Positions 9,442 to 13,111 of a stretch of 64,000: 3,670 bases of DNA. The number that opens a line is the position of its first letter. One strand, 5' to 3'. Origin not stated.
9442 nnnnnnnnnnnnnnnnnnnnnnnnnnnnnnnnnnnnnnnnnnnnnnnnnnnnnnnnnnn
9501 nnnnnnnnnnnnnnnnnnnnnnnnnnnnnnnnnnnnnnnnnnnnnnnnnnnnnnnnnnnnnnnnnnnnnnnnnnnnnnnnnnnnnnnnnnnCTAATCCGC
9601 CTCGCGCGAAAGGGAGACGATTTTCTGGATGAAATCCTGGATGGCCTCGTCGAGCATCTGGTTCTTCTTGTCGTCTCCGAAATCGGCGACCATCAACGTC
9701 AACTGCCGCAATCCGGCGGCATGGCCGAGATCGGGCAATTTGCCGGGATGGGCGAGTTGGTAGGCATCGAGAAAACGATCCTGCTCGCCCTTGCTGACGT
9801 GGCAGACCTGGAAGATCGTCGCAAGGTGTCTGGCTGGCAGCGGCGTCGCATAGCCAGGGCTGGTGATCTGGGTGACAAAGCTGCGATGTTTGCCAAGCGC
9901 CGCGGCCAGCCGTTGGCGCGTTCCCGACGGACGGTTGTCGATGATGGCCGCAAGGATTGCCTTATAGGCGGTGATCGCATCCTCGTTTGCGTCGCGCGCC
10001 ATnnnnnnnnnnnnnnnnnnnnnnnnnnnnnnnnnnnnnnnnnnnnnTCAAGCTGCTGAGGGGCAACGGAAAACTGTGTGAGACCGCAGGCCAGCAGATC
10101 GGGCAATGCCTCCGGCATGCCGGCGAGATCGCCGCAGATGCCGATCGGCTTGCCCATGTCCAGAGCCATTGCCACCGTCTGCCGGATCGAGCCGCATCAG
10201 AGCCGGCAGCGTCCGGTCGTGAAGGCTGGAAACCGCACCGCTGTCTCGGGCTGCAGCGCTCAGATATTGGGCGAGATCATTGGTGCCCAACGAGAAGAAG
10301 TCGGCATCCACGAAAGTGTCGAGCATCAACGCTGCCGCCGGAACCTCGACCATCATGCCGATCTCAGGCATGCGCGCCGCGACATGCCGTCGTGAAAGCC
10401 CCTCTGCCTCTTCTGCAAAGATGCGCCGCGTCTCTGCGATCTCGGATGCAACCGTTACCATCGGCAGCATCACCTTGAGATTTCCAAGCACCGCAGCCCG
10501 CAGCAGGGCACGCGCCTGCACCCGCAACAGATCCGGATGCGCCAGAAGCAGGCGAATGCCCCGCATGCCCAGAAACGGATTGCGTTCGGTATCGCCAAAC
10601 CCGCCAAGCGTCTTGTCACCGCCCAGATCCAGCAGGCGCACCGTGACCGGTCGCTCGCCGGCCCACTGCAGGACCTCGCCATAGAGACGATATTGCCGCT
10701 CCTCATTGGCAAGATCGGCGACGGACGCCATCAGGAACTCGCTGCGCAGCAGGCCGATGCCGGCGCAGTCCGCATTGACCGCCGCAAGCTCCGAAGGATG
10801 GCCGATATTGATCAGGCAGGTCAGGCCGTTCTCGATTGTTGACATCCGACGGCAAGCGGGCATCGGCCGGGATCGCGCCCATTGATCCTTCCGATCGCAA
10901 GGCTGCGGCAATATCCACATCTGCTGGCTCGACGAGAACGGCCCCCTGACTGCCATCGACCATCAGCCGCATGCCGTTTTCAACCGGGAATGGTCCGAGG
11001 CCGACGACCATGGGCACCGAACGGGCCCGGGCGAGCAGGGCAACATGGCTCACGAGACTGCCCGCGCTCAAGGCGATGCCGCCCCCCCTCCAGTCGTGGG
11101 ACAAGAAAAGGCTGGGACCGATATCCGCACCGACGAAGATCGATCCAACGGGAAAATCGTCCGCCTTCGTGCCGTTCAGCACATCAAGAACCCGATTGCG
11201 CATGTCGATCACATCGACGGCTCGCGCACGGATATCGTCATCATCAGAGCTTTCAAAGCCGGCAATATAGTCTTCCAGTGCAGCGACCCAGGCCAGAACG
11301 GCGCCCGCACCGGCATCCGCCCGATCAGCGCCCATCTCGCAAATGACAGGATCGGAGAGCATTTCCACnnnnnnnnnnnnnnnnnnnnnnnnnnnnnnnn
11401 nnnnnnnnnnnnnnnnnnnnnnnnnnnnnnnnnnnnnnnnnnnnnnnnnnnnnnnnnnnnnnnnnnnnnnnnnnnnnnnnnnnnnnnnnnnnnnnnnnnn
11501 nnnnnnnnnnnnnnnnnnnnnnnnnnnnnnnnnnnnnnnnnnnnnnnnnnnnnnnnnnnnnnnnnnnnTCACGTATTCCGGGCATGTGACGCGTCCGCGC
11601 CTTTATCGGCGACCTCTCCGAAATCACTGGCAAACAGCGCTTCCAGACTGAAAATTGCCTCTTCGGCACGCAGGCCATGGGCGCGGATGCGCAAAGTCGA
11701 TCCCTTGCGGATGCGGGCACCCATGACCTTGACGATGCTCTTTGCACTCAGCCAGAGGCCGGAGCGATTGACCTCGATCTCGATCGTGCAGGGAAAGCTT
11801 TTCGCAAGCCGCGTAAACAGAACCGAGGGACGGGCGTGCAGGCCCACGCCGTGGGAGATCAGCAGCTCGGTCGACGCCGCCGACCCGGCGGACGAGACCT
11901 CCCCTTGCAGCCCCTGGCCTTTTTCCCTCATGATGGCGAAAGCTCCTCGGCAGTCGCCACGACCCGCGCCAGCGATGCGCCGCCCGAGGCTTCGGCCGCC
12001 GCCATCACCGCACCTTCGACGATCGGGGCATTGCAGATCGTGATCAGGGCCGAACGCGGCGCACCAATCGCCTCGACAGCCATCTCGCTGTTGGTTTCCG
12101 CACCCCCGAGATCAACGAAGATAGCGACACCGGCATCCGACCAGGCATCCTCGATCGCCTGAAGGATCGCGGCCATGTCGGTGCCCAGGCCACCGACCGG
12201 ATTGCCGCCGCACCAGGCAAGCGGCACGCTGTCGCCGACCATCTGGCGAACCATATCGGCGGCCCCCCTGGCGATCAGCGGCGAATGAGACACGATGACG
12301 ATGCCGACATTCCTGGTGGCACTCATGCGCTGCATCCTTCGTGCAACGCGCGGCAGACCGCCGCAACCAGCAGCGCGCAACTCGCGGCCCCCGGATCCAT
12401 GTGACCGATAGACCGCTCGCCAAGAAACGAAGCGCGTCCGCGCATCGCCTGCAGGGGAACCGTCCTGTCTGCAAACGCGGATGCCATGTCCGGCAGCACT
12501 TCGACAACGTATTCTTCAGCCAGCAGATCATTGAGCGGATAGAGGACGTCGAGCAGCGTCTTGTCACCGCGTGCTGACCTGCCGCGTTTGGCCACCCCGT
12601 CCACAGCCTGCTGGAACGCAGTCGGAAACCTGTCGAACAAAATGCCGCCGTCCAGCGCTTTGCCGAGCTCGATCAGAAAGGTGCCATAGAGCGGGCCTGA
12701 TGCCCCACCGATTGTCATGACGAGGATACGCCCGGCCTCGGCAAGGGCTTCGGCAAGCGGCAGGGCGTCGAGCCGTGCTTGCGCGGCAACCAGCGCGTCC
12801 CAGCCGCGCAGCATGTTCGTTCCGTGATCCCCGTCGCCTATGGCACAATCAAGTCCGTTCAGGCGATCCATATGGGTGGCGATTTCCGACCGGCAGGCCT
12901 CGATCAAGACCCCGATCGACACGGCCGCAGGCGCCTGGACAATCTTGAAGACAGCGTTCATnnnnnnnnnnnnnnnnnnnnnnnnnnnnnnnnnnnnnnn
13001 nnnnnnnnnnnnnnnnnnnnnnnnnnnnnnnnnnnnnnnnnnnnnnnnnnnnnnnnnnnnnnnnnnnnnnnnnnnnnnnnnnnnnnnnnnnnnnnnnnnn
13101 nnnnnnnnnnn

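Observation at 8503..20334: One 12-kb co-directional operon couples a tandem-ATPase CUT1 ABC transporter to two dihydroxyacetone-kinase systems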

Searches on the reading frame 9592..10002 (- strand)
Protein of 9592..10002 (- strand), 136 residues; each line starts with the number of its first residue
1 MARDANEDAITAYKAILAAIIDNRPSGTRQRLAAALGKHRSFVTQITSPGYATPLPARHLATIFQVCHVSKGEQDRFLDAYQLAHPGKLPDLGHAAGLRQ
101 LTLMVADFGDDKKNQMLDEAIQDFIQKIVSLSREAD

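Call 4: search_protein_families(library=pfam, proteins=[window:9592-10002:-], max_evalue=0.01)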
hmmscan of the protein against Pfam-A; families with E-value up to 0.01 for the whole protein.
window:9592-10002:- (136 aa): 0 families

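Call 32: search_protein_families(library=ncbifam, proteins=[window:9592-10002:-], max_evalue=0.001)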
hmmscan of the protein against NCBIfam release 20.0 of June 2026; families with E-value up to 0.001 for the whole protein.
window:9592-10002:- (136 aa): 0 families

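Call 57: find_homologous_proteins(query=window:9592-10002:-, max_evalue=0.001)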
Query window:9592-10002:- (136 aa): 553 proteins with E <= 0.001 among 588 candidates; the best 120 are listed.
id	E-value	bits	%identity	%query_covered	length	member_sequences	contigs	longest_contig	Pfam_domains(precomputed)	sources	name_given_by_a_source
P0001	1.8e-79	282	96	100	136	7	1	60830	-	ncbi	-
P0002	1.8e-74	266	89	100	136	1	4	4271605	-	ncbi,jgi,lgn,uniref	ncbi:hypothetical protein [Pararhizobium sp. LjRoot238]|uniref:hypothetical protein n=1 Tax=Pararhiz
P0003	3.5e-74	265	89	100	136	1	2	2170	-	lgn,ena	-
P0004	1.7e-73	262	88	100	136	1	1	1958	-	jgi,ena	jgi:hypothetical protein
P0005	1.7e-73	262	89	100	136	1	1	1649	-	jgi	jgi:hypothetical protein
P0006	3.4e-73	261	88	100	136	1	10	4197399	-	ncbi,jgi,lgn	jgi:hypothetical protein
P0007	3.9e-73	261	89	100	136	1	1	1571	-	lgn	-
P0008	4.1e-73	261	88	100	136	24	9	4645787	-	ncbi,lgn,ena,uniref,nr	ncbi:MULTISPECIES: hypothetical protein [unclassified Rhizobium]|uniref:hypothetical protein n=1 Tax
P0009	6.3e-73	261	88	100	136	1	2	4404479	-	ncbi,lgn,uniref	ncbi:hypothetical protein [Pararhizobium sp. A13]|uniref:hypothetical protein n=1 Tax=Pararhizobium 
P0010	6.4e-73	261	88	100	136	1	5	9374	-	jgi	jgi:hypothetical protein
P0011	6.4e-73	261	88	100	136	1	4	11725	-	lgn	-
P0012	6.4e-73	261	88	100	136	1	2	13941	-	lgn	-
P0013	8.9e-73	260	88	100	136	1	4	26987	-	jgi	jgi:hypothetical protein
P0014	1.2e-72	260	88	100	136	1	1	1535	-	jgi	jgi:hypothetical protein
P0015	1.7e-72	259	88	100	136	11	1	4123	-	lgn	-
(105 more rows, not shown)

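Call 64: predict_structure(alignment_id=A1)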
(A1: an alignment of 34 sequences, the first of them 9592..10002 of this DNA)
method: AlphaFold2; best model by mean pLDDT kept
length: 136 residues; sequences in the alignment: 34
mean_pLDDT: 81.7   pTM: 0.58
mean pLDDT of the five models: 81.7, 81.4, 79.9, 79.8, 75.9
residues with pLDDT >= 90: 29; 70-90: 84; 50-70: 19; < 50: 4
segments of 3 or more residues with pLDDT < 50: none
pLDDT, mean of each block of 10 residues (from residue 1): 74 91 89 89 87 80 87 88 79 54 82 91 85 58
secondary structure, 60 per line:
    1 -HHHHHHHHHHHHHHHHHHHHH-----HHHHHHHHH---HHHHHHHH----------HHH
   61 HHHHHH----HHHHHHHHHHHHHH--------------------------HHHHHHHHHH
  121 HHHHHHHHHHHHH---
elements in order: H2-22 H28-36 H40-47 H58-66 H71-84 H111-133

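Call 66: fold_search(model_id=the predicted structure, library=pdb)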
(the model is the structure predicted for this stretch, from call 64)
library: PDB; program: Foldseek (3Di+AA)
matches with E <= 10: 89; with E <= 0.001: 0
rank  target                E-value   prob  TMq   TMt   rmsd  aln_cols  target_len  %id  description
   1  3pxp_B                3.5e-01  0.92  0.41  0.21  14.8       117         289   17  Crystal structure of a PAS and DNA binding domain containing protein (Caur_2278) from CHLOROFLEXUS AURANTIACUS J-10-FL (released 2011-01-19)
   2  3clc_B                3.7e-01  0.98  0.40  0.65   3.1        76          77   13  Crystal Structure of the Restriction-Modification Controller Protein C.Esp1396I Tetramer in Complex with its Natural 3 (released 2008-07-29)
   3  3kz3_A                4.5e-01  0.99  0.44  0.71   2.7        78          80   15  A structure of a lambda repressor fragment mutant (released 2010-02-23)
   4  4i6u_C                4.8e-01  0.96  0.39  0.64   3.3        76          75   14  Crystal Structure of a Y37F mutant of the Restriction-Modification Controller Protein C.Esp1396I (released 2013-11-13)
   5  3pxp_A                5.0e-01  0.87  0.41  0.21  14.8       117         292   17  Crystal structure of a PAS and DNA binding domain containing protein (Caur_2278) from CHLOROFLEXUS AURANTIACUS J-10-FL (released 2011-01-19)
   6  2o38_B                5.0e-01  0.80  0.37  0.52  11.2       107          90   14  Putative XRE Family Transcriptional Regulator (released 2007-01-02)
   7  5d4z_H                5.3e-01  0.60  0.33  0.41  11.3       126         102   15  Crystal structure of Repressor from Salmonella-temperate phage (released 2016-04-27)
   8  4i6u_B                5.6e-01  0.97  0.40  0.64   3.0        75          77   15  Crystal Structure of a Y37F mutant of the Restriction-Modification Controller Protein C.Esp1396I (released 2013-11-13)
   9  4fbi_C                6.9e-01  0.95  0.38  0.63   3.9        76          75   16  Crystal Structure of an R46A mutant of the Restriction-Modification Controller Protein C.Esp1396I (Trigonal Form) (released 2013-04-10)
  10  6vli_D                6.9e-01  0.84  0.40  0.38   9.3       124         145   13  Crystal structure of transcriptional regulator from bacteriophage 186 (released 2021-06-16)
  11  4i6u_D                8.0e-01  0.94  0.40  0.66   3.0        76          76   14  Crystal Structure of a Y37F mutant of the Restriction-Modification Controller Protein C.Esp1396I (released 2013-11-13)
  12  3clc_A                8.0e-01  0.93  0.40  0.64   3.2        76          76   13  Crystal Structure of the Restriction-Modification Controller Protein C.Esp1396I Tetramer in Complex with its Natural 3 (released 2008-07-29)
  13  4i6t_A                8.4e-01  0.95  0.41  0.68   2.9        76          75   13  Crystal Structure of a T36A mutant of the Restriction-Modification Controller Protein C.Esp1396I (released 2013-11-13)
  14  2b5a_C                8.4e-01  0.90  0.39  0.62   3.6        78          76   12  C.BclI, Control Element of the BclI Restriction-Modification System (released 2006-01-03)
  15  2b5a_A                8.9e-01  0.89  0.38  0.61   3.6        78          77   13  C.BclI, Control Element of the BclI Restriction-Modification System (released 2006-01-03)
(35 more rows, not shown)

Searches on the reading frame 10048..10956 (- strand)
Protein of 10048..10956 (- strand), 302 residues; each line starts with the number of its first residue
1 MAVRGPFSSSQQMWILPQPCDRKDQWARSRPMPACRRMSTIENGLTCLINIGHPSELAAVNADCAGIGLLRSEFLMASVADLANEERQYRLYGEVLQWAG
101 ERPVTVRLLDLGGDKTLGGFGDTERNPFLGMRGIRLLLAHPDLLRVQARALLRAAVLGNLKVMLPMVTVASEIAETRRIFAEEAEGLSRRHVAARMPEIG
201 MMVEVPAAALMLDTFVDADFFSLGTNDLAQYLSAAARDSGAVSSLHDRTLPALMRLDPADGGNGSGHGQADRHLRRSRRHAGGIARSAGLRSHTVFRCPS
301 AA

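Call 4: search_protein_families(library=pfam, proteins=[window:10048-10956:-], max_evalue=0.01)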
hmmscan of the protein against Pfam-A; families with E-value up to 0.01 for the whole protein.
window:10048-10956:- (302 aa): 1 family
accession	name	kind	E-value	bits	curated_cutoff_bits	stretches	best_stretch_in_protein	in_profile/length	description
PF02896.24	PEP-utilizers_C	-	5.9e-63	213.2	22.8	1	46-256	21-235/293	PEP-utilising enzyme, PEP-binding domain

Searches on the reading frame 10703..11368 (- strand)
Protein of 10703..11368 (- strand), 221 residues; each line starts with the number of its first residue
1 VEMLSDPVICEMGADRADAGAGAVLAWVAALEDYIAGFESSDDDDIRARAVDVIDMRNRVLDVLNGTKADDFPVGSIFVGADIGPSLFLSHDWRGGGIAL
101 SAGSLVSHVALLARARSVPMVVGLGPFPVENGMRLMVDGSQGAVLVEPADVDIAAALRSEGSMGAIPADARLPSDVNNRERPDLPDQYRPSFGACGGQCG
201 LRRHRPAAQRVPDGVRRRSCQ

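Call 4: search_protein_families(library=pfam, proteins=[window:10703-11368:-], max_evalue=0.01)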
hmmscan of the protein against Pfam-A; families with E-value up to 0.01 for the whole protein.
window:10703-11368:- (221 aa): 1 family
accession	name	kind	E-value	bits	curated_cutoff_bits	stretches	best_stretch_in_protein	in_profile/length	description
PF00391.29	PEP-utilizers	-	1e-10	41.5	23.1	1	73-142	2-72/72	PEP-utilising enzyme, mobile domain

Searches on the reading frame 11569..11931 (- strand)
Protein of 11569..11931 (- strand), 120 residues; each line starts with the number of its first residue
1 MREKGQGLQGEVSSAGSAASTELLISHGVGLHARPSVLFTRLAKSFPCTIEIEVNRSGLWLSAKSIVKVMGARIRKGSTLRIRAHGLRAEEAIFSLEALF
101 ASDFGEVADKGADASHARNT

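Call 4: search_protein_families(library=pfam, proteins=[window:11569-11931:-], max_evalue=0.01)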
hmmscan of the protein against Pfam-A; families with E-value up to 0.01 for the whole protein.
window:11569-11931:- (120 aa): 1 family
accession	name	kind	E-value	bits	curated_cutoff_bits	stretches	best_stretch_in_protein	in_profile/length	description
PF00381.24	PTS-HPr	-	1.6e-18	66.9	23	1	21-101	3-80/81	PTS HPr component phosphorylation site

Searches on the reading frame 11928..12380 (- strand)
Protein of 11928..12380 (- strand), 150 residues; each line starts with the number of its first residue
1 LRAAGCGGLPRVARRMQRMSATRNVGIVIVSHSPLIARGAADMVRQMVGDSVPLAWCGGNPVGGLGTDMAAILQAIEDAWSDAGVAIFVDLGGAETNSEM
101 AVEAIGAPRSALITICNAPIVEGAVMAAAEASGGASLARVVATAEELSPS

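Call 4: search_protein_families(library=pfam, proteins=[window:11928-12380:-], max_evalue=0.01)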
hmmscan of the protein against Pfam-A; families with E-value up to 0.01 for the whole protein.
window:11928-12380:- (150 aa): 1 family
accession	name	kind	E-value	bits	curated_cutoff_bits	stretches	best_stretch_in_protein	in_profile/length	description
PF03610.21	EIIA-man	-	6.6e-26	91.1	21.4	1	26-140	1-115/116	PTS system fructose IIA component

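Call 32: search_protein_families(library=ncbifam, proteins=[window:11928-12329:-], max_evalue=0.001)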
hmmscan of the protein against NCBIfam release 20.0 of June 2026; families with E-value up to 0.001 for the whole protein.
window:11928-12329:- (133 aa): 2 families
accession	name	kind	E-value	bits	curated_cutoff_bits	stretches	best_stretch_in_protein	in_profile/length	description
TIGR02364.1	dha_pts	equivalog_domain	1e-38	132.4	98.25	1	8-130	1-124/125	dihydroxyacetone kinase phosphoryl donor subunit DhaM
NF008478.1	PRK11377.1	equivalog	2.9e-18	66.2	520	1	8-128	2-125/473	dihydroxyacetone kinase phosphoryl donor subunit DhaM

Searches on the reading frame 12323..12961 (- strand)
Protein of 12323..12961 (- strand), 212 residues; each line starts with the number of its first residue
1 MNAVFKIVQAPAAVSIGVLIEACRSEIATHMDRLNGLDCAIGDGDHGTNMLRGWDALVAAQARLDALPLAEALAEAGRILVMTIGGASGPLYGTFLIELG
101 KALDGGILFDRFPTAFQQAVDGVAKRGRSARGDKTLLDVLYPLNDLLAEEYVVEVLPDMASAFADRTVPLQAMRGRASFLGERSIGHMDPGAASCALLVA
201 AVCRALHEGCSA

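Call 4: search_protein_families(library=pfam, proteins=[window:12323-12961:-], max_evalue=0.01)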
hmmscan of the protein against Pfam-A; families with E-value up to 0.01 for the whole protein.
window:12323-12961:- (212 aa): 1 family
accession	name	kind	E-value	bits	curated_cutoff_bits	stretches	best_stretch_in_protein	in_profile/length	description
PF02734.22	Dak2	-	6.2e-42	143.9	27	1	40-203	1-173/174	DAK2 domain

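Call 32: search_protein_families(library=ncbifam, proteins=[window:12323-12961:-], max_evalue=0.001)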
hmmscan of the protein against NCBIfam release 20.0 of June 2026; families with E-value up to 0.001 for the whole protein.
window:12323-12961:- (212 aa): 3 families
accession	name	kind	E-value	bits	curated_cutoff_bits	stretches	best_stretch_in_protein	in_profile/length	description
TIGR02365.1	dha_L_ycgS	equivalog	2.8e-55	187.1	138.3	1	19-203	4-195/196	dihydroxyacetone kinase subunit DhaL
NF011049.0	PRK14479.1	subfamily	3.2e-41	141.5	492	1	15-206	363-566/568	dihydroxyacetone kinase family protein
TIGR02361.1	dak_ATP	equivalog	8.2e-25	87.4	574.95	1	19-202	388-582/583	glycerone kinase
